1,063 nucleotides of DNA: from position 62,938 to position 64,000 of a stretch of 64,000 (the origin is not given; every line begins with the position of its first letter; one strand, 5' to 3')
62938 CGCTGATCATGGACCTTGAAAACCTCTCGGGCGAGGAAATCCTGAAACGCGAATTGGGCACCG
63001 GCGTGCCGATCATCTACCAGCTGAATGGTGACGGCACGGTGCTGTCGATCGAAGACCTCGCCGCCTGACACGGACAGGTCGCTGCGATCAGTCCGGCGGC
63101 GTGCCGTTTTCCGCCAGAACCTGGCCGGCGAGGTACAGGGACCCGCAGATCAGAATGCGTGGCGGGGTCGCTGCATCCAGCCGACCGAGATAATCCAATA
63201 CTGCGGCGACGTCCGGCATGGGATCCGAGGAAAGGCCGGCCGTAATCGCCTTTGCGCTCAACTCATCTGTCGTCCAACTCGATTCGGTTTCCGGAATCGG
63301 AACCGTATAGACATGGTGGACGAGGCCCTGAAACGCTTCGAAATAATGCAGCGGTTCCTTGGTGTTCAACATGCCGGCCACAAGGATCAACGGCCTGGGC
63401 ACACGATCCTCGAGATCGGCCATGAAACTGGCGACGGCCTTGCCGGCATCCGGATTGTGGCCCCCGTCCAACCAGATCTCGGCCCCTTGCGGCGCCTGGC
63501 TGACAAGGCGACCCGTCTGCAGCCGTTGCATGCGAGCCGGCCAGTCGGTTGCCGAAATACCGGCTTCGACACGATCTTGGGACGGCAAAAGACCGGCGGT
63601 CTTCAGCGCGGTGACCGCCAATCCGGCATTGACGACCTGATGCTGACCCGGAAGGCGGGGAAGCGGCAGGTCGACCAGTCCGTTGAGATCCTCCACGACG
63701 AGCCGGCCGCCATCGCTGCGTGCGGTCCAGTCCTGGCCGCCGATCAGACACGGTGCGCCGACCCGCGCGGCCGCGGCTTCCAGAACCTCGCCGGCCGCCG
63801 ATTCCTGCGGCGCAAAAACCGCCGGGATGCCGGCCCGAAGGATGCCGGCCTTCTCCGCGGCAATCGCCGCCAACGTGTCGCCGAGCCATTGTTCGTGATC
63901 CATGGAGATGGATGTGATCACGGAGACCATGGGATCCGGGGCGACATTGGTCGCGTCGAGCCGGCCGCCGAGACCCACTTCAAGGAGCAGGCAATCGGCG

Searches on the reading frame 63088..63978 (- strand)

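Call 61: search_protein_families(library=pfam, proteins=[window:63088-63978:-], max_evalue=0.01)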
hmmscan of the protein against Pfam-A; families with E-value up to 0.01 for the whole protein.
window:63088-63978:- (296 aa): 1 family
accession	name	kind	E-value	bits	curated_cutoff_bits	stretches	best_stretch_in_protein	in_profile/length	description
PF02875.26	Mur_ligase_C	-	9.9e-07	30.1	28.4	1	158-280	5-126/127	Mur ligase, glutamate ligase domain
